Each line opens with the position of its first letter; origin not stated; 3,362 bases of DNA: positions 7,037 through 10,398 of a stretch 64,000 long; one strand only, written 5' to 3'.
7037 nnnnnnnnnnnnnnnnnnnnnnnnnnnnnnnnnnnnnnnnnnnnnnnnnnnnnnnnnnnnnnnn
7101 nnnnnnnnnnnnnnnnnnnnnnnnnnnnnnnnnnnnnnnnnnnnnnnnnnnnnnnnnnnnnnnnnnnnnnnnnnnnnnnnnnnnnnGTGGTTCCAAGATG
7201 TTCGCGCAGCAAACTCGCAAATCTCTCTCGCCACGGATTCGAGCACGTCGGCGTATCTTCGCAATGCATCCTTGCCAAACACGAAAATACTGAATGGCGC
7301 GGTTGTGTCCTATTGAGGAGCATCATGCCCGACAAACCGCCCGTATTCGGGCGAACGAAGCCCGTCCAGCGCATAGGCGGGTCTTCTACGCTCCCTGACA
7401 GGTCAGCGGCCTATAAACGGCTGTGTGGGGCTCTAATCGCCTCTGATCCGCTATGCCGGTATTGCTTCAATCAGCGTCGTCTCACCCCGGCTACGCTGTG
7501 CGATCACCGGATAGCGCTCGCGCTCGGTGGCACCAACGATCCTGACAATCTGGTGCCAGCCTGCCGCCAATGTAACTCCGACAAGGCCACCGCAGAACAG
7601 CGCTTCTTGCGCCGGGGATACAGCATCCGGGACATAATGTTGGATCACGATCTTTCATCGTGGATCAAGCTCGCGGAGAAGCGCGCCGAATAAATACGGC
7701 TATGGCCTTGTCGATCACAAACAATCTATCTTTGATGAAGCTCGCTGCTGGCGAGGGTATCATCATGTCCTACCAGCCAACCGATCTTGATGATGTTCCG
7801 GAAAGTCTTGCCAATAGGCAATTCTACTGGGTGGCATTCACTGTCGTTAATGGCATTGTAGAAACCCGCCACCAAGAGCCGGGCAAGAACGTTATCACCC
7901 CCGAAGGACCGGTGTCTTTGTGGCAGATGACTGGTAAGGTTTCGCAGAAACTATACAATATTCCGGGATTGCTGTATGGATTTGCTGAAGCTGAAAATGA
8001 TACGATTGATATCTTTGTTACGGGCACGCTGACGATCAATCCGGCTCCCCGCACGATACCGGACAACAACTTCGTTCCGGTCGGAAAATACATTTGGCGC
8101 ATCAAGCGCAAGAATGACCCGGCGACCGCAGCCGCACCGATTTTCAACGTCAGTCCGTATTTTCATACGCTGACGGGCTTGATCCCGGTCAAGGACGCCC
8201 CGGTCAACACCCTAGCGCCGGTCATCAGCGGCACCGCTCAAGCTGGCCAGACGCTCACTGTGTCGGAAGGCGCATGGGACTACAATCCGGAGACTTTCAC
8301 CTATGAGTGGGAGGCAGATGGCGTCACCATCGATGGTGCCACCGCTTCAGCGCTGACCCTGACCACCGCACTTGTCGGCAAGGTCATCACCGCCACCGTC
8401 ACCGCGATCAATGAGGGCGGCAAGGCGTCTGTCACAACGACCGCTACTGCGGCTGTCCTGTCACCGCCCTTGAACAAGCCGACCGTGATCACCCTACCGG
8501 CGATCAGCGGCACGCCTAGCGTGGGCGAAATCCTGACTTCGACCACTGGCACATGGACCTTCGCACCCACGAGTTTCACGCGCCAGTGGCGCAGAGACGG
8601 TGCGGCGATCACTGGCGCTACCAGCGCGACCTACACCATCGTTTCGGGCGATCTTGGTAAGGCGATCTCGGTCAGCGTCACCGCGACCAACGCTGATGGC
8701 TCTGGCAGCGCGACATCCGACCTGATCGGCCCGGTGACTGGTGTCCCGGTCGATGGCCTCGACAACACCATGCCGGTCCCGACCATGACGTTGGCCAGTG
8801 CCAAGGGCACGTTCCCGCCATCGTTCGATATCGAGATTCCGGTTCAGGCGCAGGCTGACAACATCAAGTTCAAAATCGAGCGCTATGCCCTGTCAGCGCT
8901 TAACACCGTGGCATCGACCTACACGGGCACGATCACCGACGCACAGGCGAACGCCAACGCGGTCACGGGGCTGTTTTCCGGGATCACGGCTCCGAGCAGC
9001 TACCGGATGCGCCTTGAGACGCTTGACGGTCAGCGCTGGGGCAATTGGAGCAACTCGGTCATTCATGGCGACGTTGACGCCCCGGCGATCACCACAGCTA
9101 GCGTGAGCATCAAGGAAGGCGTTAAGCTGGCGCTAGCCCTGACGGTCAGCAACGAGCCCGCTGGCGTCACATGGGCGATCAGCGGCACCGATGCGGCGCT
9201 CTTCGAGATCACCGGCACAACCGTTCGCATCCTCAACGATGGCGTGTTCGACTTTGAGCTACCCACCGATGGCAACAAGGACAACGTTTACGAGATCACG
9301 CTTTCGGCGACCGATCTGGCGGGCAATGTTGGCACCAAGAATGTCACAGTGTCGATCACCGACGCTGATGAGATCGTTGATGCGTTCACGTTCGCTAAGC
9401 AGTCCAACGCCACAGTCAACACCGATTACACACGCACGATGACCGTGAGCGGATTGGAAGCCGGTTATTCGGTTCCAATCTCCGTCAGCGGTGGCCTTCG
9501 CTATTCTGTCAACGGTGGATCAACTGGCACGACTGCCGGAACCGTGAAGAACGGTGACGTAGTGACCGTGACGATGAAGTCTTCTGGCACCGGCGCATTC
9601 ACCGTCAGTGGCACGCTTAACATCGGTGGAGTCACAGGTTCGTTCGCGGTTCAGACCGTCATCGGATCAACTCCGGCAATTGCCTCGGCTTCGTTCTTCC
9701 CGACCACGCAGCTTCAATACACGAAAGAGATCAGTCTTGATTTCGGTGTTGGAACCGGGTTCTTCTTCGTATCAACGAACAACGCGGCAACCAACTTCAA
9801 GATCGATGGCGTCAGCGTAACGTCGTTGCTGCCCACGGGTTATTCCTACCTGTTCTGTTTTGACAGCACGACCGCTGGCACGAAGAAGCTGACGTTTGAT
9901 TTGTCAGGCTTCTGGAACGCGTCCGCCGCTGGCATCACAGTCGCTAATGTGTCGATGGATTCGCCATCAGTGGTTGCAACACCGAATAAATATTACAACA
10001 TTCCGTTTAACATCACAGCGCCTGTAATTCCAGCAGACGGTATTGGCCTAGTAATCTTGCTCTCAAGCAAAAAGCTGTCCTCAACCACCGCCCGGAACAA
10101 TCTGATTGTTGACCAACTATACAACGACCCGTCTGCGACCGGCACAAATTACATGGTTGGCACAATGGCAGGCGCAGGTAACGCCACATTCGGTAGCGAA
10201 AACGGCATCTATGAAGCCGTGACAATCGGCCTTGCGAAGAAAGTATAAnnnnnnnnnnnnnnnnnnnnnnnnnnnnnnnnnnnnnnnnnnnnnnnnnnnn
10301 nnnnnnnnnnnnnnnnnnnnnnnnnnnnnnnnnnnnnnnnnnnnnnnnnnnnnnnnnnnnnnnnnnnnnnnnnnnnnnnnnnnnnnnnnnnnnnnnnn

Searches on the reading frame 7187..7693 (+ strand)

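Call 11: search_protein_families(library=pfam, proteins=[window:7187-7693:+], max_evalue=0.01)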
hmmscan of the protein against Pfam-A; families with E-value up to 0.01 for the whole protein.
window:7187-7693:+ (168 aa): 2 families
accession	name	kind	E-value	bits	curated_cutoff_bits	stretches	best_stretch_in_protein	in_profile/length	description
PF01844.29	HNH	-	3.1e-10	40.5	21.4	1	90-133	1-44/47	HNH endonuclease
PF14279.12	HNH_5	-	1.7e-07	31.5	27.5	1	90-140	1-51/56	HNH endonuclease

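Call 12: search_protein_families(library=phrogs, proteins=[window:7187-7693:+], max_evalue=0.001)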
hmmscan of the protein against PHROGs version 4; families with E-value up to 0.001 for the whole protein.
window:7187-7693:+ (168 aa): 20 families
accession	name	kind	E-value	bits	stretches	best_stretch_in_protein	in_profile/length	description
phrog_2323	-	DNA, RNA and nucleotide metabolism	8.5e-17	62.2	1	61-155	9-106/113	HNH endonuclease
phrog_589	-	DNA, RNA and nucleotide metabolism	4.2e-15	57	1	73-148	76-153/179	HNH endonuclease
phrog_144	-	DNA, RNA and nucleotide metabolism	1.5e-11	45.3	1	62-146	59-144/175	HNH endonuclease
phrog_2118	-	DNA, RNA and nucleotide metabolism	2.1e-09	38.4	1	89-148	178-236/301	HNH endonuclease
phrog_14314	-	DNA, RNA and nucleotide metabolism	3.5e-09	38.4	1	89-136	18-64/252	HNH endonuclease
phrog_333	-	DNA, RNA and nucleotide metabolism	6.6e-08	33.8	1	83-143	29-88/138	HNH endonuclease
phrog_338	-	DNA, RNA and nucleotide metabolism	6.6e-08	33.3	1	72-137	190-263/340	HNH endonuclease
phrog_5718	-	DNA, RNA and nucleotide metabolism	9e-08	32.5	1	67-138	107-178/394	HNH endonuclease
phrog_2214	-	DNA, RNA and nucleotide metabolism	7.9e-07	29.5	1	87-140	193-244/429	HNH endonuclease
phrog_5956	-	DNA, RNA and nucleotide metabolism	1.7e-06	28.8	1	81-138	53-112/138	HNH endonuclease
phrog_6050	-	DNA, RNA and nucleotide metabolism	1.7e-06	28.1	1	87-141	311-368/402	HNH endonuclease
phrog_1035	-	DNA, RNA and nucleotide metabolism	1.9e-06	29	1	87-138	159-215/271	endonuclease VII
phrog_16726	-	DNA, RNA and nucleotide metabolism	3.9e-06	27.8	1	89-135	95-142/308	HNH endonuclease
phrog_7785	-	DNA, RNA and nucleotide metabolism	7e-06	27.1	1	88-136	71-114/147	HNH endonuclease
phrog_8660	-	DNA, RNA and nucleotide metabolism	4.3e-05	24.7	1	90-135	127-178/196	HNH endonuclease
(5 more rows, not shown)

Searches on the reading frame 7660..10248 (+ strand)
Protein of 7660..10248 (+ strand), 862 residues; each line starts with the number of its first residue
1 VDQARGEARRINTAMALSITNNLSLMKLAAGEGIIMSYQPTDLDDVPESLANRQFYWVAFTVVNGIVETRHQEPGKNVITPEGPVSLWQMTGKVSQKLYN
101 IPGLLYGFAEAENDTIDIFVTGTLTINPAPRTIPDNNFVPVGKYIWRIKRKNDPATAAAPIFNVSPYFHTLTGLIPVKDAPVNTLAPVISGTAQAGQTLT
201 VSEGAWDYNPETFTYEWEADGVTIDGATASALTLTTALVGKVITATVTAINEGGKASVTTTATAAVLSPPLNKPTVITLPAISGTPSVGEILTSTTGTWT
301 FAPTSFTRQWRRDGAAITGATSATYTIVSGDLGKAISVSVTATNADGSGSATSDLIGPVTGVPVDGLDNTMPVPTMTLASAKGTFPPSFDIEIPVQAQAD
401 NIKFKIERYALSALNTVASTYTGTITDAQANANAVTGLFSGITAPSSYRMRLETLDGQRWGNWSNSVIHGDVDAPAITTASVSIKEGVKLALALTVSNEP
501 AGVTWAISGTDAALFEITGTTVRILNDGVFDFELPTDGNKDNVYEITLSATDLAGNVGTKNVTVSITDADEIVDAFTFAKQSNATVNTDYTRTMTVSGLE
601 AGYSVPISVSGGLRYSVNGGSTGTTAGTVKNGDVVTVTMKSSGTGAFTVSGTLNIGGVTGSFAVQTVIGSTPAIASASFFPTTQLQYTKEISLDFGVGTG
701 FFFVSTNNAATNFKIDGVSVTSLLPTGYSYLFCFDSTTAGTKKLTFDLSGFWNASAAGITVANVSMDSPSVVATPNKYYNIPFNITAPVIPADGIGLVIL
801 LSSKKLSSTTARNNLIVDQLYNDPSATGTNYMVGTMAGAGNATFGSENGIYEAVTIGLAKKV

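Call 11: search_protein_families(library=pfam, proteins=[window:7660-10248:+], max_evalue=0.01)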
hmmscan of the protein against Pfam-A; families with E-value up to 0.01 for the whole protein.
window:7660-10248:+ (862 aa): 1 family
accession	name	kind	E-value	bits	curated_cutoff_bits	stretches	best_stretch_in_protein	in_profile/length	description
PF09136.16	Glucodextran_B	-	0.0036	17.6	27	1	495-566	13-81/83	Glucodextranase, domain B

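Call 12: search_protein_families(library=phrogs, proteins=[window:7660-10248:+], max_evalue=0.001)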
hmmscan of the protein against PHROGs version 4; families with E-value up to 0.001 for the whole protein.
window:7660-10248:+ (862 aa): 5 families
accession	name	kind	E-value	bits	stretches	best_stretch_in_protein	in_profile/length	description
phrog_26223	-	unknown function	1.8e-24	87.2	2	273-360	441-530/775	-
phrog_12736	-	head and packaging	5.6e-17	62.3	2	180-262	51-134/762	virion structural protein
phrog_36166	-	unknown function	1.4e-11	43.8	2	180-266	504-591/1207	-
phrog_1407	-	tail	6.7e-07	30.1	1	255-355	150-249/258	major tail protein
phrog_3995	-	tail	1.6e-05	25.4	1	181-353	125-281/294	tail protein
